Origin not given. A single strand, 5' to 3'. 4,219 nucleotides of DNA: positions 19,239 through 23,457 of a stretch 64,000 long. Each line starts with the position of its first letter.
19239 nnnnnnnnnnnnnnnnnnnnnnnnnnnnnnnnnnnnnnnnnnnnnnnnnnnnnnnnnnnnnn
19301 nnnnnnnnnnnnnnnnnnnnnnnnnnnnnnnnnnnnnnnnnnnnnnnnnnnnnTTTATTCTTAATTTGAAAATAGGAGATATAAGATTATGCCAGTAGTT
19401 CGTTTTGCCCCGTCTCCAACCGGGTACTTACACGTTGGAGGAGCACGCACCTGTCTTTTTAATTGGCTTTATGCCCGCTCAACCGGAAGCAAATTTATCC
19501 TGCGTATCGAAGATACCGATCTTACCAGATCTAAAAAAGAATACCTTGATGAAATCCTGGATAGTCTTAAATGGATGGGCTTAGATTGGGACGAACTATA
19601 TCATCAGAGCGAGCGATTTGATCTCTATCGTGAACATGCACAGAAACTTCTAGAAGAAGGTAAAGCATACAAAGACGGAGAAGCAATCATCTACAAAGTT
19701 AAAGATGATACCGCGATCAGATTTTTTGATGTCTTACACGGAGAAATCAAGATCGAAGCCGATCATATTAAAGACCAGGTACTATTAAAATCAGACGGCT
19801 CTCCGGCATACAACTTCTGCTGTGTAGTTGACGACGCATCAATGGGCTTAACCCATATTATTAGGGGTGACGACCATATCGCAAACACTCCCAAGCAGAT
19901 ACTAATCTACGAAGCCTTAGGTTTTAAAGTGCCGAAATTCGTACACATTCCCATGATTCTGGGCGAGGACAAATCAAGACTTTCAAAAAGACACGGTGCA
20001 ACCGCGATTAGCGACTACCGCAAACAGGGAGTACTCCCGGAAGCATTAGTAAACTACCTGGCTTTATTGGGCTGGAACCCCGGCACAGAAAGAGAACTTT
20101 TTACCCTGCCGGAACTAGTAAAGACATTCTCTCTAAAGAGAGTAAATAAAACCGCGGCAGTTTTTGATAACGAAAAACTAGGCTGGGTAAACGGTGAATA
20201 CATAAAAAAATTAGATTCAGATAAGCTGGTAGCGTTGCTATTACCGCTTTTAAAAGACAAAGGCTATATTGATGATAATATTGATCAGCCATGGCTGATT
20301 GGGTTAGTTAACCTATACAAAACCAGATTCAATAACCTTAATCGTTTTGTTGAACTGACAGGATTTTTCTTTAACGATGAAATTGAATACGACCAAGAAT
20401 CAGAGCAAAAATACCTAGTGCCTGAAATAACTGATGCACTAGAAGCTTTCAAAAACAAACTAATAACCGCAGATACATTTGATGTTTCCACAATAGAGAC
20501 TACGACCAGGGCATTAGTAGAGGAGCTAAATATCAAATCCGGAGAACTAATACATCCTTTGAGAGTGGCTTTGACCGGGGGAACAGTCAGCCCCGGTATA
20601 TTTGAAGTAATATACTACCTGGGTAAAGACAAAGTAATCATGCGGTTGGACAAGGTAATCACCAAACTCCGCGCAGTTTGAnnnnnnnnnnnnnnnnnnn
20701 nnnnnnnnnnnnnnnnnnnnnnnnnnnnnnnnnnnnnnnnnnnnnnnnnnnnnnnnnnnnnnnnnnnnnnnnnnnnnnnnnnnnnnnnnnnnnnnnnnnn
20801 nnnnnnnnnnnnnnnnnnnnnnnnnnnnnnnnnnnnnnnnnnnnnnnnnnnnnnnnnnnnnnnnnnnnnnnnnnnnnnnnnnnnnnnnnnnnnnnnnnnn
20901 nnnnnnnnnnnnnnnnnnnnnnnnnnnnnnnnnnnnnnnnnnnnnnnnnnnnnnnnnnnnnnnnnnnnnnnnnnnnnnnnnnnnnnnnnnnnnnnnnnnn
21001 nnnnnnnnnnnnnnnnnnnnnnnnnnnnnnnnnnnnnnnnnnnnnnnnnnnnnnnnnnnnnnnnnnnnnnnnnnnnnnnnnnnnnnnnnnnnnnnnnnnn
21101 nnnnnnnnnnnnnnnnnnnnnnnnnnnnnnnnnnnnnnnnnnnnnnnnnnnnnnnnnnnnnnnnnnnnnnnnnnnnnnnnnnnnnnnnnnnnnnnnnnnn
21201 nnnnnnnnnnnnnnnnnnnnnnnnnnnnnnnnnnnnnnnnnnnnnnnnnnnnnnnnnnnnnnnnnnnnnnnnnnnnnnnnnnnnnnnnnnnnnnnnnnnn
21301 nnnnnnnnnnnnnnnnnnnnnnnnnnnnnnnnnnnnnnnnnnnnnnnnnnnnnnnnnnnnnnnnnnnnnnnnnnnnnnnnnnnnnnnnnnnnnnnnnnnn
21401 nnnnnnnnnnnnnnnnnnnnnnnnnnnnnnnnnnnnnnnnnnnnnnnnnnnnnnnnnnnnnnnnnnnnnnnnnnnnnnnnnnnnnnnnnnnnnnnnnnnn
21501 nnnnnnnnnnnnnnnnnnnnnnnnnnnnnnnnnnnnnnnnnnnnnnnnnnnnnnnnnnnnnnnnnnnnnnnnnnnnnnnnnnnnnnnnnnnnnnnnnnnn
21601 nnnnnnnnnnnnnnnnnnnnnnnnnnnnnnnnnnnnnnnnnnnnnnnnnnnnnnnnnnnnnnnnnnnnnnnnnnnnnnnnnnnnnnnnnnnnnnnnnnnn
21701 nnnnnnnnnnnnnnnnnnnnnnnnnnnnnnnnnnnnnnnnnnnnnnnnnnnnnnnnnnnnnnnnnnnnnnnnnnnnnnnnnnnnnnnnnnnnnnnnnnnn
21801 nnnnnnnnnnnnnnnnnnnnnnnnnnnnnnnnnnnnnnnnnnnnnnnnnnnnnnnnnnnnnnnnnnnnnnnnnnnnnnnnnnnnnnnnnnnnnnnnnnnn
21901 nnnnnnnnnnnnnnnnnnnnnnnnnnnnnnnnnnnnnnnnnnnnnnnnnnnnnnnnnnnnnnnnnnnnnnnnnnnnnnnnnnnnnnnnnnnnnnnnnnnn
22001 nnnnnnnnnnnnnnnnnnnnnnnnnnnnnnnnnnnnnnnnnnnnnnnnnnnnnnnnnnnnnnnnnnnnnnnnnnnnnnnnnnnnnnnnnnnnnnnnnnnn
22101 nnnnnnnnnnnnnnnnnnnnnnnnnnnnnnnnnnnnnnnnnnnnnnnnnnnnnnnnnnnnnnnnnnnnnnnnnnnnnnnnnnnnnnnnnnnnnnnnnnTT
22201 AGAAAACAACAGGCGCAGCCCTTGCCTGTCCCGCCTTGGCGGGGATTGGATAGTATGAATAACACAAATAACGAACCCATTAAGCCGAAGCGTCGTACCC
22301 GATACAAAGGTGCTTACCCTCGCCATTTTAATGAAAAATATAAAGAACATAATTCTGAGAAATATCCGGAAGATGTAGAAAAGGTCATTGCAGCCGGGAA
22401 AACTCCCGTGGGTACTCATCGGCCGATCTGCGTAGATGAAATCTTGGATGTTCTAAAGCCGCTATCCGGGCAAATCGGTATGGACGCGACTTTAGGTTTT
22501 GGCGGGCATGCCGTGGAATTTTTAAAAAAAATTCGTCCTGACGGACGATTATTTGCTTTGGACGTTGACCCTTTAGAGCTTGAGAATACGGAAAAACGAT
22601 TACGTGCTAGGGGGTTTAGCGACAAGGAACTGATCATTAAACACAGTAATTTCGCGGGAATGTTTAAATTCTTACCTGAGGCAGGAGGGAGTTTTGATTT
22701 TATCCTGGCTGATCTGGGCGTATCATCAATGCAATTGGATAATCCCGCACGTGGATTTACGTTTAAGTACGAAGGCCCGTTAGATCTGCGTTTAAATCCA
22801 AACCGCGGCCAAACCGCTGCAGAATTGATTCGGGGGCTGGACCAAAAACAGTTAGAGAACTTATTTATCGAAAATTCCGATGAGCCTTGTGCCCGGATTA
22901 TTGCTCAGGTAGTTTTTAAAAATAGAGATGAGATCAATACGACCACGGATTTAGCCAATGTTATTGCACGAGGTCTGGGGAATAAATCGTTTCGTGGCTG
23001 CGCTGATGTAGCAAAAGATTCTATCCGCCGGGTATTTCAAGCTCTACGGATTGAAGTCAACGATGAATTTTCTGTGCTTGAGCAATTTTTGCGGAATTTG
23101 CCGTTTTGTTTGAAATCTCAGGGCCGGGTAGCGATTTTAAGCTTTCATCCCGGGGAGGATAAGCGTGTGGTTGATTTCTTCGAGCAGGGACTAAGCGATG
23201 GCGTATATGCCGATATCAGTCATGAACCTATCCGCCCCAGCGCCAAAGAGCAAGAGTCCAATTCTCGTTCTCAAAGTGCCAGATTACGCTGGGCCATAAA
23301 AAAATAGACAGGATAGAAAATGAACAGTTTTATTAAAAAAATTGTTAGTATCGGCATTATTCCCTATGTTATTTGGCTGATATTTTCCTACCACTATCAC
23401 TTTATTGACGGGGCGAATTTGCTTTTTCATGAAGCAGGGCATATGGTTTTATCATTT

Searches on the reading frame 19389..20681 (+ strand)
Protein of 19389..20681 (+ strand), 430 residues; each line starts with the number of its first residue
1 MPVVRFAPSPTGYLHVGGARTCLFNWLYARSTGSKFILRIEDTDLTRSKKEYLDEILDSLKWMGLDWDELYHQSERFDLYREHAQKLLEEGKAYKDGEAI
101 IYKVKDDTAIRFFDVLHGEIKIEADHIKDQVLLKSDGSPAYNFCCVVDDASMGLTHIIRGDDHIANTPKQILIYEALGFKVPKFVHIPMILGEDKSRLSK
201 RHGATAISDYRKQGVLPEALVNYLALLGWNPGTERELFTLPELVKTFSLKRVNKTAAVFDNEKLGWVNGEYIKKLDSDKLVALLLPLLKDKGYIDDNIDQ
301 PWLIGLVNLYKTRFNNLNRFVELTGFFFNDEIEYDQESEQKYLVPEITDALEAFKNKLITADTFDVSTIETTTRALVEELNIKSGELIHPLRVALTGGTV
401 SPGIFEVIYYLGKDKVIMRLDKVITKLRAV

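Call 11: find_encoding_contigs(protein=window:19389-20681:+, flank=3000, max_places=8)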
Protein window:19389-20681:+ (430 aa): no gene with exactly this product is on record in the collection.

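Call 12: search_protein_families(library=pfam, proteins=[window:19389-20681:+], max_evalue=0.01)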
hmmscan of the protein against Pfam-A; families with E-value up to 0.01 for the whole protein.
window:19389-20681:+ (430 aa): 2 families
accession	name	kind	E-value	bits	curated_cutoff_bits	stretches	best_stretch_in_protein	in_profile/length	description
PF00749.27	tRNA-synt_1c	-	2.7e-89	299.6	23.4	2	103-266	149-314/314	tRNA synthetases class I (E and Q), catalytic domain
PF19269.4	Anticodon_2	-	4.4e-32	111.9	23.6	1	280-424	2-141/141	Anticodon binding domain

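Call 15: find_related_loci(query=window:19389-20681:+, collection=genome_contigs, flank=4000)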
Query window:19389-20681:+ (430 aa) in genome_contigs; peptide patterns used: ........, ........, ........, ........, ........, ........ (x = any residue, [..] = any of these).
223 stretches matched a pattern; 207 encode a relative of the query (tblastn E <= 1e-3); the best 80 are kept; 80 distinct loci.
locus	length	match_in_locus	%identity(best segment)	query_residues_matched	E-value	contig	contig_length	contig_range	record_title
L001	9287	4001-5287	74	1-429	0e+0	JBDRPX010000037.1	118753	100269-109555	MAG: Candidatus Omnitrophota bacterium isolate MEGAHIT-group-2.14 k141_695970, whole genome shotgun sequence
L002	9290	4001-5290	70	1-429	0e+0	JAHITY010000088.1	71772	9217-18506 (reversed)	MAG: Candidatus Omnitrophota bacterium isolate MM_PC_MetaG.mb.228 MM_PC_MetaG.mb.228_k141_1164577, whole genome shotgun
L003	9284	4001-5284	70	3-429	0e+0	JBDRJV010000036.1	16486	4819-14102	MAG: Candidatus Omnitrophota bacterium isolate MEGAHIT-group-1.676 k141_2464545, whole genome shotgun sequence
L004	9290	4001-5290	70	1-429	0e+0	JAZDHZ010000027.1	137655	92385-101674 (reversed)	MAG: Candidatus Omnitrophota bacterium isolate MEGAHIT-group-0.379 k141_5872030, whole genome shotgun sequence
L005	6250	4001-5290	67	1-429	0e+0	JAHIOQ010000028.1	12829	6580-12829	MAG: Candidatus Omnitrophota bacterium isolate KR13_S3.mb.139 KR13_S3.mb.139_k141_95997, whole genome shotgun sequence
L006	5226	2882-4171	67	1-429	0e+0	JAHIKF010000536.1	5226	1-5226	MAG: Proteobacteria bacterium isolate KR13_N1.mb.39 KR13_N1.mb.39_k141_29554, whole genome shotgun sequence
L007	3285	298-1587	69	1-429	0e+0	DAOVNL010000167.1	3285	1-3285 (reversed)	MAG TPA_asm: Candidatus Omnitrophota bacterium isolate CSMAG_1496 CSMAG_1496_k141_891362_length_3285_cov_18.6851, whole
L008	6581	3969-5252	68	1-427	0e+0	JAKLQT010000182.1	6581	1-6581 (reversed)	MAG: Candidatus Omnitrophota bacterium isolate bin S2.42 k141_487856, whole genome shotgun sequence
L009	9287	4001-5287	67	1-428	0e+0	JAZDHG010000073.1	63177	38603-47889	MAG: Candidatus Omnitrophota bacterium isolate MEGAHIT-group-0.309 k141_2474309, whole genome shotgun sequence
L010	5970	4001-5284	67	1-427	0e+0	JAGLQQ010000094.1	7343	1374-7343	MAG: Candidatus Omnitrophota bacterium isolate RS_8_62 ROV157_8.bin.62.fa_94, whole genome shotgun sequence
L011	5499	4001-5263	67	1-420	0e+0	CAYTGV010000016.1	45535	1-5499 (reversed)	MAG TPA_asm: uncultured Planctomycetia bacterium isolate SRP191223_co1_41 genome assembly, contig: NODE_516_length_45535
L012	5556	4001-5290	66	1-429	0e+0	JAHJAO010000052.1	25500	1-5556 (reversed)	MAG: Candidatus Omnitrophota bacterium isolate Modern_marine.mb.214 Modern_marine.mb.214_k141_925048, whole genome shotg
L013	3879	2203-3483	65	1-428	0e+0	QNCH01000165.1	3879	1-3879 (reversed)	MAG: Candidatus Omnitrophota bacterium isolate B26_G9 B26_Guay9_scaffold_51680, whole genome shotgun sequence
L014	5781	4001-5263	69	1-420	0e+0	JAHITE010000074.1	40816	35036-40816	MAG: Candidatus Omnitrophota bacterium isolate MM_PC_MetaG.mb.2 MM_PC_MetaG.mb.2_k141_1123096, whole genome shotgun sequ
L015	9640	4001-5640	54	1-423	1e-156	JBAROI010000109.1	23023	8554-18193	MAG: Candidatus Omnitrophota bacterium isolate MFD13429_ilm_asm_bin31 k127_136779, whole genome shotgun sequence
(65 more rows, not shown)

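Call 33: find_homologous_proteins(query=window:19389-20681:+, max_evalue=1e-100)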
Query window:19389-20681:+ (430 aa): 6278 proteins with E <= 1e-100 among 8000 candidates; the best 120 are listed.
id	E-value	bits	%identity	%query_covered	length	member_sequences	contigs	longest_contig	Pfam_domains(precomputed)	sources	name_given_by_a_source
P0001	5.4e-289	976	100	100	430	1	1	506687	PF19269.5,PF00749.28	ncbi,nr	ncbi:MAG: glutamate--tRNA ligase [PVC group bacterium]|nr:glutamate--tRNA ligase [PVC group bacteriu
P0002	1.4e-220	751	74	100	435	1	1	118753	PF19269.5,PF00749.28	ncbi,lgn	ncbi:MAG: glutamate--tRNA ligase [Candidatus Omnitrophota bacterium]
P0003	2.0e-205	701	70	99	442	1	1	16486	PF19269.5,PF00749.28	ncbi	ncbi:MAG: glutamate--tRNA ligase [Candidatus Omnitrophota bacterium]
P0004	1.1e-204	699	70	100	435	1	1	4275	PF19269.5,PF00749.28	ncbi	-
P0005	4.6e-204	697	70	100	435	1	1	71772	PF19269.5,PF00749.28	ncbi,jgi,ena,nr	ncbi:MAG: glutamate--tRNA ligase [Candidatus Omnitrophica bacterium]|nr:glutamate--tRNA ligase [Cand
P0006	1.0e-202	692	67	100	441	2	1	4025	PF19269.5,PF00749.28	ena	-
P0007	1.6e-202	691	70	100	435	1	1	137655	PF19269.5,PF00749.28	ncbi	ncbi:MAG: glutamate--tRNA ligase [Candidatus Omnitrophota bacterium]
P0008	4.1e-202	690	70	100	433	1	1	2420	PF19269.5,PF00749.28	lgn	-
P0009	8.7e-202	689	69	100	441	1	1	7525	PF19269.5,PF00749.28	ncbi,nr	ncbi:MAG: glutamate--tRNA ligase [Candidatus Omnitrophica bacterium]|nr:glutamate--tRNA ligase [Cand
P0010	1.2e-201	689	69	100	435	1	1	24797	PF19269.5,PF00749.28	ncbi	-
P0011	2.6e-201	687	68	99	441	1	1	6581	PF19269.5,PF00749.28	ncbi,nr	ncbi:MAG: glutamate--tRNA ligase [Candidatus Omnitrophica bacterium]|nr:glutamate--tRNA ligase [Cand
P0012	1.8e-200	685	69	98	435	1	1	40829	PF19269.5,PF00749.28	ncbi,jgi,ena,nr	ncbi:MAG: glutamate--tRNA ligase [Candidatus Omnitrophica bacterium]|nr:glutamate--tRNA ligase [Cand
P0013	1.9e-200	685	67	100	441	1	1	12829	PF19269.5,PF00749.28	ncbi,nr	ncbi:MAG: glutamate--tRNA ligase [Candidatus Omnitrophica bacterium]|nr:glutamate--tRNA ligase [Cand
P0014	2.4e-200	684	69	100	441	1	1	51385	PF19269.5,PF00749.28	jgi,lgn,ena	-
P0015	3.2e-200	684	69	100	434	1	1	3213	PF19269.5,PF00749.28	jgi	jgi:glutamyl-tRNA synthetase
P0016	1.9e-199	681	68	100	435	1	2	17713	PF19269.5,PF00749.28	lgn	-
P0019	5.2e-199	680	66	100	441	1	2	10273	PF19269.5,PF00749.28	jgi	-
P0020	1.5e-198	678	68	99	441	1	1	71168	PF19269.5,PF00749.28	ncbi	-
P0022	5.0e-197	673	66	99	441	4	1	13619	PF19269.5,PF00749.28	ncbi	-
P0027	7.5e-193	660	65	100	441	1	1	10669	PF19269.5,PF00749.28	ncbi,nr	ncbi:MAG: glutamate--tRNA ligase [Candidatus Omnitrophica bacterium]|nr:glutamate--tRNA ligase [Cand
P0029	1.9e-191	655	66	100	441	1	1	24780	PF19269.5,PF00749.28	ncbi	ncbi:MAG: glutamate--tRNA ligase [Candidatus Omnitrophota bacterium]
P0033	1.4e-190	652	65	99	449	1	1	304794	PF19269.5,PF00749.28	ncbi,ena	-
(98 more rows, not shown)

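Call 34: find_encoding_contigs(protein=P0010, flank=2500, max_places=4)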
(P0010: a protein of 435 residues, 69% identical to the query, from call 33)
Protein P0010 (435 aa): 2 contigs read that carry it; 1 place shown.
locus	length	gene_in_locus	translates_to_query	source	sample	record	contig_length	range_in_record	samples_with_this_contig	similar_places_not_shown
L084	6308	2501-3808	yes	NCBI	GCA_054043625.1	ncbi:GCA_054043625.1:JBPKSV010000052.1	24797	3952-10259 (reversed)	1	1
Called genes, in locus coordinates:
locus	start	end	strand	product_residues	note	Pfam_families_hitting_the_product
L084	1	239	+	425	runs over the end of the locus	PF13742:tRNA_anti_2, PF01336:tRNA_anti-codon, PF02601:Exonuc_VII_L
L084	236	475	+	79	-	PF02609:Exonuc_VII_S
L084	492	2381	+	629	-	PF13292:DXP_synthase_N, PF02779:Transket_pyr, PF02780:Transketolase_C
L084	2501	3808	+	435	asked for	PF00749:tRNA-synt_1c, PF19269:Anticodon_2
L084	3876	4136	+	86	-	-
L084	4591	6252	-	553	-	PF02463:SMC_N, PF13175:AAA_15 (weak), PF13476:AAA_23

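Call 35: find_encoding_contigs(protein=P0014, flank=2500, max_places=4)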
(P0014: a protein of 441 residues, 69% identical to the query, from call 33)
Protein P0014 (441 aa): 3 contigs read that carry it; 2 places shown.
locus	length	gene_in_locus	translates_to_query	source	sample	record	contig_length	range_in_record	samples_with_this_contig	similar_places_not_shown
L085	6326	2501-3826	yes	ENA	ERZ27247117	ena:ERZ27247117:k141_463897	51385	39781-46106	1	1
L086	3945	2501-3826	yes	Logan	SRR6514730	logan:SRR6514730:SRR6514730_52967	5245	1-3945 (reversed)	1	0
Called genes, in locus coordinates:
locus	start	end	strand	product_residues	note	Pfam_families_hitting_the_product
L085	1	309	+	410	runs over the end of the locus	PF13742:tRNA_anti_2, PF01336:tRNA_anti-codon, PF02601:Exonuc_VII_L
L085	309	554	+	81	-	PF02609:Exonuc_VII_S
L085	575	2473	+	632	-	PF13292:DXP_synthase_N, PF02779:Transket_pyr, PF02780:Transketolase_C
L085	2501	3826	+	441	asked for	PF00749:tRNA-synt_1c, PF19269:Anticodon_2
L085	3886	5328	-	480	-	PF00239:Resolvase, PF07508:Recombinase, PF13408:Zn_ribbon_recom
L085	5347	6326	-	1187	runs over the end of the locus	PF01381:HTH_3, PF13384:HTH_23 (faint)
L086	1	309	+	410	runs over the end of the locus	PF13742:tRNA_anti_2, PF01336:tRNA_anti-codon, PF02601:Exonuc_VII_L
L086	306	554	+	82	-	PF02609:Exonuc_VII_S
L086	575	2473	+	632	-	PF13292:DXP_synthase_N, PF02779:Transket_pyr, PF02780:Transketolase_C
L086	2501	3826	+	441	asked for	PF00749:tRNA-synt_1c, PF19269:Anticodon_2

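Call 36: find_encoding_contigs(protein=P0020, flank=2500, max_places=4)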
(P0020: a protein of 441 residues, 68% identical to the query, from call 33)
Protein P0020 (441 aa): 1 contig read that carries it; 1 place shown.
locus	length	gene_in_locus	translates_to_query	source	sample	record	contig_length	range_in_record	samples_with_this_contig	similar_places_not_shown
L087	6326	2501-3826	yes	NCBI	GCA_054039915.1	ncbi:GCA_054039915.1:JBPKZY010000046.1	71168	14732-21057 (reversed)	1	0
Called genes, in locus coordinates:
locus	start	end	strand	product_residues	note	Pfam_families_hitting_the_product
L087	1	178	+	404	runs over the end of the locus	PF13742:tRNA_anti_2, PF01336:tRNA_anti-codon, PF02601:Exonuc_VII_L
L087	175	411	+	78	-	PF02609:Exonuc_VII_S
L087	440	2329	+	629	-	PF13292:DXP_synthase_N, PF02779:Transket_pyr, PF02780:Transketolase_C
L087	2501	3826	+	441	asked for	PF00749:tRNA-synt_1c, PF19269:Anticodon_2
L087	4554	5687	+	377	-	-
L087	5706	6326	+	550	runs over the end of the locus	PF13414:TPR_11, PF13432:TPR_16, PF00515:TPR_1, PF07719:TPR_2 (weak), PF13181:TPR_8 (weak), PF13424:TPR_12, PF00515:TPR_1, PF13432:TPR_16, +14 more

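Call 42: find_encoding_contigs(protein=P0016, flank=2500, max_places=4)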
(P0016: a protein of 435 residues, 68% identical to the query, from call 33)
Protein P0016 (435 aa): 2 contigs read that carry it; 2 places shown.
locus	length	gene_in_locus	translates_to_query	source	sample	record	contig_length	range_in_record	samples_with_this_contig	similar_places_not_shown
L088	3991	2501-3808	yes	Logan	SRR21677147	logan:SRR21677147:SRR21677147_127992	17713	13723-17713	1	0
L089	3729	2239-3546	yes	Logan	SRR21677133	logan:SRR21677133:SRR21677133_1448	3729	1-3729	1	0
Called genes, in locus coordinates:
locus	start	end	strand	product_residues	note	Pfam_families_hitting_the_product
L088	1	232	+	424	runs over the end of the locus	PF13742:tRNA_anti_2, PF01336:tRNA_anti-codon, PF02601:Exonuc_VII_L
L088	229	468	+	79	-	PF02609:Exonuc_VII_S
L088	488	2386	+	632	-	PF13292:DXP_synthase_N, PF02779:Transket_pyr, PF02780:Transketolase_C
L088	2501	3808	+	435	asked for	PF00749:tRNA-synt_1c, PF19269:Anticodon_2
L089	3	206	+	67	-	?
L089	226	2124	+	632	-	PF13292:DXP_synthase_N, PF02779:Transket_pyr, PF02780:Transketolase_C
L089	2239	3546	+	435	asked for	PF00749:tRNA-synt_1c, PF19269:Anticodon_2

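Call 43: find_encoding_contigs(protein=P0029, flank=2500, max_places=4)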
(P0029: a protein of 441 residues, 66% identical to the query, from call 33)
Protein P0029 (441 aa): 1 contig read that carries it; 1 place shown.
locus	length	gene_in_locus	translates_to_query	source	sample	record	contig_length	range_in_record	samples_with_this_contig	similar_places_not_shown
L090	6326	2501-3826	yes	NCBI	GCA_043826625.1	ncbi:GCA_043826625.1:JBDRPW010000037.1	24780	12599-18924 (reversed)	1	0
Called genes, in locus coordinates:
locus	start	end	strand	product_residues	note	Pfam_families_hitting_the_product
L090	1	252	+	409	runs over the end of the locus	PF13742:tRNA_anti_2, PF01336:tRNA_anti-codon, PF02601:Exonuc_VII_L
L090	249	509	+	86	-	PF02609:Exonuc_VII_S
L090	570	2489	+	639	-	PF13292:DXP_synthase_N, PF02779:Transket_pyr, PF02780:Transketolase_C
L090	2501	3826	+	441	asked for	PF00749:tRNA-synt_1c, PF19269:Anticodon_2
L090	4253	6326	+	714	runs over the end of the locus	PF03448:MgtE_N (faint), PF08323:Glyco_transf_5, PF00534:Glycos_transf_1, PF13692:Glyco_trans_1_4 (weak)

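Call 44: find_encoding_contigs(protein=P0033, flank=2500, max_places=4)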
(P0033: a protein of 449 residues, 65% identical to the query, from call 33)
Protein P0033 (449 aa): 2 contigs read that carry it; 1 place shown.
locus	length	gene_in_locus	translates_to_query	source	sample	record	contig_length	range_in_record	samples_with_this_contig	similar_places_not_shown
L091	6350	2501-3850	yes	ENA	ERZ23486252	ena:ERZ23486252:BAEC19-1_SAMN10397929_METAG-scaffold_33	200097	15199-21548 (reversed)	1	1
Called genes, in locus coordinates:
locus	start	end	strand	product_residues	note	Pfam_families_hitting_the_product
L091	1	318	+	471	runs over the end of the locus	PF13742:tRNA_anti_2, PF01336:tRNA_anti-codon, PF02601:Exonuc_VII_L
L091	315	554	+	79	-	PF02609:Exonuc_VII_S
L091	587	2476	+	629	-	PF13292:DXP_synthase_N, PF02779:Transket_pyr, PF02780:Transketolase_C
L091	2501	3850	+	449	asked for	PF00749:tRNA-synt_1c, PF19269:Anticodon_2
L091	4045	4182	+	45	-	-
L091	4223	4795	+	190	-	PF02525:Flavodoxin_2, PF03358:FMN_red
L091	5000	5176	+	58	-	-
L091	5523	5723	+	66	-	PF00313:CSD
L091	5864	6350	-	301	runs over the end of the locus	PF00072:Response_reg, PF00990:GGDEF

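Call 68: find_encoding_contigs(protein=P0022, flank=2000, max_places=6)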
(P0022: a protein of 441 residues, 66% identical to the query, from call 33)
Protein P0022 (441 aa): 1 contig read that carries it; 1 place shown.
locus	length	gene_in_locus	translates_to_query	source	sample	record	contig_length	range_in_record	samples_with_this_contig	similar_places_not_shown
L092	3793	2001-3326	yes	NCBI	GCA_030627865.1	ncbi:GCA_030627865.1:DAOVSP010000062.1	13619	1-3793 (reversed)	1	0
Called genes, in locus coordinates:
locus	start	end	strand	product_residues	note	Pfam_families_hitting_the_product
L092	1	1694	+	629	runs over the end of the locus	PF13292:DXP_synthase_N, PF02779:Transket_pyr, PF02780:Transketolase_C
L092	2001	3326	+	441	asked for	PF00749:tRNA-synt_1c, PF19269:Anticodon_2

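Call 69: find_encoding_contigs(protein=P0019, flank=2000, max_places=6)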
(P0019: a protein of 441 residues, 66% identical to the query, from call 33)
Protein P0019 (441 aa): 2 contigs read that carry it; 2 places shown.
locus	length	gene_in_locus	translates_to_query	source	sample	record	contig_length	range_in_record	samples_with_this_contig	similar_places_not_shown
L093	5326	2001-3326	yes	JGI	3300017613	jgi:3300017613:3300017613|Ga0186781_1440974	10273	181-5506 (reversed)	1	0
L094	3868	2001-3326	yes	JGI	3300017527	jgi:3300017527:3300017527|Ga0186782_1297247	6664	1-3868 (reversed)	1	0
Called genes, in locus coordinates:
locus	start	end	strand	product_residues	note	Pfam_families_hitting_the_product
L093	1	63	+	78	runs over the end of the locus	PF02609:Exonuc_VII_S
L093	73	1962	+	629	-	PF13292:DXP_synthase_N, PF02779:Transket_pyr, PF02780:Transketolase_C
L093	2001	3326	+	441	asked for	PF00749:tRNA-synt_1c, PF19269:Anticodon_2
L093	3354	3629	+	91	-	-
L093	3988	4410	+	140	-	PF00892:EamA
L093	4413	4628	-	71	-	-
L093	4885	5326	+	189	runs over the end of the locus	PF01613:Flavin_Reduct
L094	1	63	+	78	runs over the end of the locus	PF02609:Exonuc_VII_S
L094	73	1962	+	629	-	PF13292:DXP_synthase_N, PF02779:Transket_pyr, PF02780:Transketolase_C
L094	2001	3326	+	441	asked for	PF00749:tRNA-synt_1c, PF19269:Anticodon_2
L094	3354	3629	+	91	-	-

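Call 70: find_encoding_contigs(protein=P0027, flank=2000, max_places=6)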
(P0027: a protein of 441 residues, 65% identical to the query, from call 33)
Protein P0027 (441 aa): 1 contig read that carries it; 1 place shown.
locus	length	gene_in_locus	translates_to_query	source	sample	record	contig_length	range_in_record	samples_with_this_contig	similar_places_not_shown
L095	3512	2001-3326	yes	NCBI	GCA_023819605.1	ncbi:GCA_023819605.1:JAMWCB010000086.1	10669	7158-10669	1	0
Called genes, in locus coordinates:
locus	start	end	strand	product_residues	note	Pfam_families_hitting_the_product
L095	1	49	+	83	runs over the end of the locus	PF02609:Exonuc_VII_S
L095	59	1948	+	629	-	PF13292:DXP_synthase_N, PF00456:Transketolase_N (weak), PF02779:Transket_pyr, PF02780:Transketolase_C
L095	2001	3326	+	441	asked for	PF00749:tRNA-synt_1c, PF19269:Anticodon_2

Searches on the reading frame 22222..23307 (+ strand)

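Call 12: search_protein_families(library=pfam, proteins=[window:22222-23307:+], max_evalue=0.01)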
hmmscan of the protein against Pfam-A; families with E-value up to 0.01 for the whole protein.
window:22222-23307:+ (361 aa): 3 families
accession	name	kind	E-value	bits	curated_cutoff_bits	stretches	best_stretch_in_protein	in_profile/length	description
PF01795.25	Methyltransf_5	-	6.7e-69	233.2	27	1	65-360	3-308/309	MraW methylase family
PF01209.24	Ubie_methyltran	-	0.0006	19.7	20.1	1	72-167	37-126/233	ubiE/COQ5 methyltransferase family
PF13649.12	Methyltransf_25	-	0.0053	17.9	27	0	88-163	3-70/97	Methyltransferase domain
